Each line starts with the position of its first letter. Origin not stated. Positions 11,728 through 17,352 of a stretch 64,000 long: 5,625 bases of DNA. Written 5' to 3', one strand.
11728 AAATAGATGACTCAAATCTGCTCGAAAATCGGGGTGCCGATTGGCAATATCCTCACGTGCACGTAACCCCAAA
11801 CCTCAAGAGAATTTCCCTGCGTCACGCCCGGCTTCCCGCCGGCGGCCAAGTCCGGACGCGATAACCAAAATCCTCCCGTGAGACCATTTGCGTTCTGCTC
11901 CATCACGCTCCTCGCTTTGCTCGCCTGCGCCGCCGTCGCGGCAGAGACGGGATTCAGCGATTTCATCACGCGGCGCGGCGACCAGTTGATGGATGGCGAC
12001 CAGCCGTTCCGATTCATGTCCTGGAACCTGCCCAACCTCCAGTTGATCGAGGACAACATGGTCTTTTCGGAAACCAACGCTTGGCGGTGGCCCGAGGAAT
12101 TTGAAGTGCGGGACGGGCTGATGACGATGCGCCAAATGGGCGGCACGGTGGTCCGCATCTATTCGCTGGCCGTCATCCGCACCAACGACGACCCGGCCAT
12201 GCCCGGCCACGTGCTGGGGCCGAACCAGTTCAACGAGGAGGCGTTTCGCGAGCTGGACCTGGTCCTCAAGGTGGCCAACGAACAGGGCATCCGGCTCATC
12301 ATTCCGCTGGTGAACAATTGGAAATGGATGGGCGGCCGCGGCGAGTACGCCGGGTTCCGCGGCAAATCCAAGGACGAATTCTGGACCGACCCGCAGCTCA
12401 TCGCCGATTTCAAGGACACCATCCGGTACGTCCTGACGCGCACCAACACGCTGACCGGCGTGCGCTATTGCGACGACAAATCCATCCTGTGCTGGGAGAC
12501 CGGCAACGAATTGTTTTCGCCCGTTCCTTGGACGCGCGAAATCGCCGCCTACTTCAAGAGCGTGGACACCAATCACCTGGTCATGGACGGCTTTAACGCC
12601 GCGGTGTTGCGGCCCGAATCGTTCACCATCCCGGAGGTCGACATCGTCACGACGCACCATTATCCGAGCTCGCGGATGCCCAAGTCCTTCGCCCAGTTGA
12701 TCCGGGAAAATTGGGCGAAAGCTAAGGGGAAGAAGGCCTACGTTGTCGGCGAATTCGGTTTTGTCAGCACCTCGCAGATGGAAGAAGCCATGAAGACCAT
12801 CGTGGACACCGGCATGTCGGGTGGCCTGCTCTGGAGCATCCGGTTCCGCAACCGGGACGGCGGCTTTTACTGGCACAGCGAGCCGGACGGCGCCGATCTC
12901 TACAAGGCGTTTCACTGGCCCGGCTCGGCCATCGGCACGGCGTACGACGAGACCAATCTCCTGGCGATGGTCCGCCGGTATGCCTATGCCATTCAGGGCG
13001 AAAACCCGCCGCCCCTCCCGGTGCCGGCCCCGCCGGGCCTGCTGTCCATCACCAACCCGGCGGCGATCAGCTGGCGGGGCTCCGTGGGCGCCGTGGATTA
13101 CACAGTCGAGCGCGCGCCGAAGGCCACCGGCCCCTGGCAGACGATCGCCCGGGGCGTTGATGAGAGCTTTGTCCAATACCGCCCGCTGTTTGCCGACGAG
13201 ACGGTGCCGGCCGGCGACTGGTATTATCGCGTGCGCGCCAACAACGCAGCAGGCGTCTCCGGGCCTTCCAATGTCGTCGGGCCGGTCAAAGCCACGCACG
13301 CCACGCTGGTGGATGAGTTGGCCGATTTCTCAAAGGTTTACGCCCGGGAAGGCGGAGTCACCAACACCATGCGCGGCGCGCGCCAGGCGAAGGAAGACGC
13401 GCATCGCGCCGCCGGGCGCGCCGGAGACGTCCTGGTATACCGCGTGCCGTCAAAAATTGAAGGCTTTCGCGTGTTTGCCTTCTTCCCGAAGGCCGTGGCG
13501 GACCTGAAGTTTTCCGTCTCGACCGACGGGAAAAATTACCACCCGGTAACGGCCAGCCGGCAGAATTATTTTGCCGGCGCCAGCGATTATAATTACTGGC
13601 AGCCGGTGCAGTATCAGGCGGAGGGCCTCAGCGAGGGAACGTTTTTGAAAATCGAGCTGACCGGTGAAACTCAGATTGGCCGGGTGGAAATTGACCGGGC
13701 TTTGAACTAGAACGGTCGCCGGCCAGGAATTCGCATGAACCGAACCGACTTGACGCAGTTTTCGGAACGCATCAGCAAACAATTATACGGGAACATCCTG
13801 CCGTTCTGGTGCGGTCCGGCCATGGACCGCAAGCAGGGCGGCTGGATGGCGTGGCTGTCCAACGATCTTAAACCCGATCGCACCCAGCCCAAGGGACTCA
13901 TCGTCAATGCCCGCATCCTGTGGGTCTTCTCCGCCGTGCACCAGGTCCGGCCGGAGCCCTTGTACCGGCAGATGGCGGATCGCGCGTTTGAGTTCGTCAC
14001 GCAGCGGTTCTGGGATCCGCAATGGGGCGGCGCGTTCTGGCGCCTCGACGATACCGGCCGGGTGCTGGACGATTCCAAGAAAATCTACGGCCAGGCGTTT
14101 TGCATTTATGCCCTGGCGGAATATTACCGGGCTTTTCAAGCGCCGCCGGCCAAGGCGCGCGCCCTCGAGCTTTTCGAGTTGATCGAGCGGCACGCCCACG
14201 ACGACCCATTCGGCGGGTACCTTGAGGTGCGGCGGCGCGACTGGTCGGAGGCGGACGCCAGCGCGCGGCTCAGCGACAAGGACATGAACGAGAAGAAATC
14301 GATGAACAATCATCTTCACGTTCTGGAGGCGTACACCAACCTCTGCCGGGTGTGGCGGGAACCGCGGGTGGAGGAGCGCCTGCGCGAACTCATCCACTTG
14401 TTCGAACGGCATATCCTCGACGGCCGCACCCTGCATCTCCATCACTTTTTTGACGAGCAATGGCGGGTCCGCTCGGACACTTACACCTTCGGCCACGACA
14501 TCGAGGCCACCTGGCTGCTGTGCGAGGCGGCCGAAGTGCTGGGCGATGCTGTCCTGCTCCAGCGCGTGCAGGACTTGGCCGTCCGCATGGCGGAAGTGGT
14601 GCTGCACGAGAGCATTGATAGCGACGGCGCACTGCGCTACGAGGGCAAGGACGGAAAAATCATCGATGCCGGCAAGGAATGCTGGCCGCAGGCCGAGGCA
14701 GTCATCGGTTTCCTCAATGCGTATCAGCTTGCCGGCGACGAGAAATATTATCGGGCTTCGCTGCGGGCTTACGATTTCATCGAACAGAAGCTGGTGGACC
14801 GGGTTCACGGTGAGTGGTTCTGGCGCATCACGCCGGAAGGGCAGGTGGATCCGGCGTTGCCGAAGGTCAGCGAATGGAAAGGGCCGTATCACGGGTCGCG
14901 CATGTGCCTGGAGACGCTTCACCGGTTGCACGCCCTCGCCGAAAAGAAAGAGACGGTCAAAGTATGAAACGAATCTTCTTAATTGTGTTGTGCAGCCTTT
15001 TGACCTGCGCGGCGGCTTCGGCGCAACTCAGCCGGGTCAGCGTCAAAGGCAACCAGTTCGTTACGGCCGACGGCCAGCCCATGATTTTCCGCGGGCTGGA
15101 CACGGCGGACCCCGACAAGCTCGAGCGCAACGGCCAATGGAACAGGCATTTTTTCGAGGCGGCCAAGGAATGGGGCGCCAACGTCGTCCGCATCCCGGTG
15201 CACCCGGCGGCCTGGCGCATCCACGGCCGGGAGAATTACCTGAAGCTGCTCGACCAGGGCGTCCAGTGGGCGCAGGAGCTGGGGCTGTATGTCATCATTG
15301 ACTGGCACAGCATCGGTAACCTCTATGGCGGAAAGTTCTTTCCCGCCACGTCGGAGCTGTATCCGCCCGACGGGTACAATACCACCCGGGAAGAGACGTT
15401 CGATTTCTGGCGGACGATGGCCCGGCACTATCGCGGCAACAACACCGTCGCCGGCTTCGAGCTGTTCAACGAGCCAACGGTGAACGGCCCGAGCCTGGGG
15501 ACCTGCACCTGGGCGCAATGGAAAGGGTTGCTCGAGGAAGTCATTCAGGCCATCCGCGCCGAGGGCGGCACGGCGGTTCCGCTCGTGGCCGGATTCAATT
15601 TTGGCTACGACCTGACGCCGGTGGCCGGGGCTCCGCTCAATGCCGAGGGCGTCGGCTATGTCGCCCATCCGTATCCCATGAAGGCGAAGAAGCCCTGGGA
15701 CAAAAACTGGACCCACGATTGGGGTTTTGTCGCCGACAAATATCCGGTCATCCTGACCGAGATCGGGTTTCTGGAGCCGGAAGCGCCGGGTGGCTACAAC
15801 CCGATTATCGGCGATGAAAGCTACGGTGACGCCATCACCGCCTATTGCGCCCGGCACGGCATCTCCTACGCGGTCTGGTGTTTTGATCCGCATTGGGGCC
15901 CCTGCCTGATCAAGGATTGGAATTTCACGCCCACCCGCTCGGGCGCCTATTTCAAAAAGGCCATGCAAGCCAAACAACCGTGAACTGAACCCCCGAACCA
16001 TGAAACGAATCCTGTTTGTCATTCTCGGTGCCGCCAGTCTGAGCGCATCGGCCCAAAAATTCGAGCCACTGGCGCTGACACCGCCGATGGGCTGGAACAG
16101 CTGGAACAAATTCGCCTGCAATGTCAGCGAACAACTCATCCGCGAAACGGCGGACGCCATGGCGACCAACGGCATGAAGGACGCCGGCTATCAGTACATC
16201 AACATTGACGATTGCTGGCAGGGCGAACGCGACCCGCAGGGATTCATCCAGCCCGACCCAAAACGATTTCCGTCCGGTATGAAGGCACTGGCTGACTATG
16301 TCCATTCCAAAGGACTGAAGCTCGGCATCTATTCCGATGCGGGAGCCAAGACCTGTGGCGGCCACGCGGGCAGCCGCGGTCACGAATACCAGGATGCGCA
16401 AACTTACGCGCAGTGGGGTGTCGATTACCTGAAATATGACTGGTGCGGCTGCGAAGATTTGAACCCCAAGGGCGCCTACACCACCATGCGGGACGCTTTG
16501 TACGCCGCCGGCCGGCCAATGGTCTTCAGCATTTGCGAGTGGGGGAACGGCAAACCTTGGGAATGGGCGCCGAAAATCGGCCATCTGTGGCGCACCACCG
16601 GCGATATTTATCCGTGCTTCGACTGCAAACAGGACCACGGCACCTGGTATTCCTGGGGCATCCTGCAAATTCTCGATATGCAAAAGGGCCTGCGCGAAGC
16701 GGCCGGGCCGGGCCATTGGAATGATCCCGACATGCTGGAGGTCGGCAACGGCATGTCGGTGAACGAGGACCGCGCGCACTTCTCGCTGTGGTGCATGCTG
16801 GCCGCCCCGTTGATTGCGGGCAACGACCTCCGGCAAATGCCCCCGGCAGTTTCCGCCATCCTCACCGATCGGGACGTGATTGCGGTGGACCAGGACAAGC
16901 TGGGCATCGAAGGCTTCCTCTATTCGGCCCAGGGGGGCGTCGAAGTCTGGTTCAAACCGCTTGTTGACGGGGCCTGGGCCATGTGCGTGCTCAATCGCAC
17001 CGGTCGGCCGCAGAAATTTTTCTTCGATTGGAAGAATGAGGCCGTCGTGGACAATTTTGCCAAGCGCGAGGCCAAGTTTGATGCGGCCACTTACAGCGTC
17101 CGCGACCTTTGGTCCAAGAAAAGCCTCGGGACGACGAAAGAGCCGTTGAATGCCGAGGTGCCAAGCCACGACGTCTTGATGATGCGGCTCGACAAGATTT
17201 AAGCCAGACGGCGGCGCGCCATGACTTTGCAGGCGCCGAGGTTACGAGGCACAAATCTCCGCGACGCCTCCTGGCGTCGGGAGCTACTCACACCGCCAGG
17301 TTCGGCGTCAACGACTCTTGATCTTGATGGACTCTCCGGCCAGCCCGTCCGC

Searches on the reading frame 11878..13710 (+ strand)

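Call 64: search_protein_families(library=pfam, proteins=[window:11878-13710:+], max_evalue=0.00001)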
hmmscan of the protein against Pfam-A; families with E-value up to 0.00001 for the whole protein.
window:11878-13710:+ (610 aa): 1 family
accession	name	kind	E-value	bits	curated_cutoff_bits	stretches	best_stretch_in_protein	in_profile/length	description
PF00150.24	Cellulase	-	9.1e-09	35.6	23.5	1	68-311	15-255/272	Cellulase (glycosyl hydrolase family 5)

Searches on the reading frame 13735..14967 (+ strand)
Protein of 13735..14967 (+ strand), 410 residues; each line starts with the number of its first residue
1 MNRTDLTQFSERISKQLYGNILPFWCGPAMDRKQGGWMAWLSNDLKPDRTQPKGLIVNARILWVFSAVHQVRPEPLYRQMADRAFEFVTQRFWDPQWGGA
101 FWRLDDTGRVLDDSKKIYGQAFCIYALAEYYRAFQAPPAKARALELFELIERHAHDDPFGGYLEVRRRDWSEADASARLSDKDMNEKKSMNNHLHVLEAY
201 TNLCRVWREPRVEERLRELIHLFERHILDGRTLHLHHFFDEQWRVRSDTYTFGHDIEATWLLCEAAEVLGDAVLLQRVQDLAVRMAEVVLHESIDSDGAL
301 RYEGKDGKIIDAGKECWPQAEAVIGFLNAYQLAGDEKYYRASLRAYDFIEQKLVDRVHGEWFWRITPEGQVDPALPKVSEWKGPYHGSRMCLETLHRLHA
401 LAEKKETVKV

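Call 64: search_protein_families(library=pfam, proteins=[window:13735-14967:+], max_evalue=0.00001)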
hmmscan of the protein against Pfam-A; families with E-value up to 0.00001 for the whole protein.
window:13735-14967:+ (410 aa): 1 family
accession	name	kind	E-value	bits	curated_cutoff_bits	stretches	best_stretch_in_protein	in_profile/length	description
PF07221.17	GlcNAc_2-epim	-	2.6e-39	135.9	23.4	1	36-376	1-335/347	N-acylglucosamine 2-epimerase (GlcNAc 2-epimerase)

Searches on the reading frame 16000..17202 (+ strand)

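Call 64: search_protein_families(library=pfam, proteins=[window:16000-17202:+], max_evalue=0.00001)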
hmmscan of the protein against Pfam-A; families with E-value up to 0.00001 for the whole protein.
window:16000-17202:+ (400 aa): 2 families
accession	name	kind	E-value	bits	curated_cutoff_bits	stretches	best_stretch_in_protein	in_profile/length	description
PF16499.11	Melibiase_2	-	8.3e-80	268.6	23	1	27-299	1-284/284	Alpha galactosidase A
PF17801.7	Melibiase_C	-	5.2e-18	65.4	22.9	1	311-397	1-71/71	Alpha galactosidase C-terminal beta sandwich domain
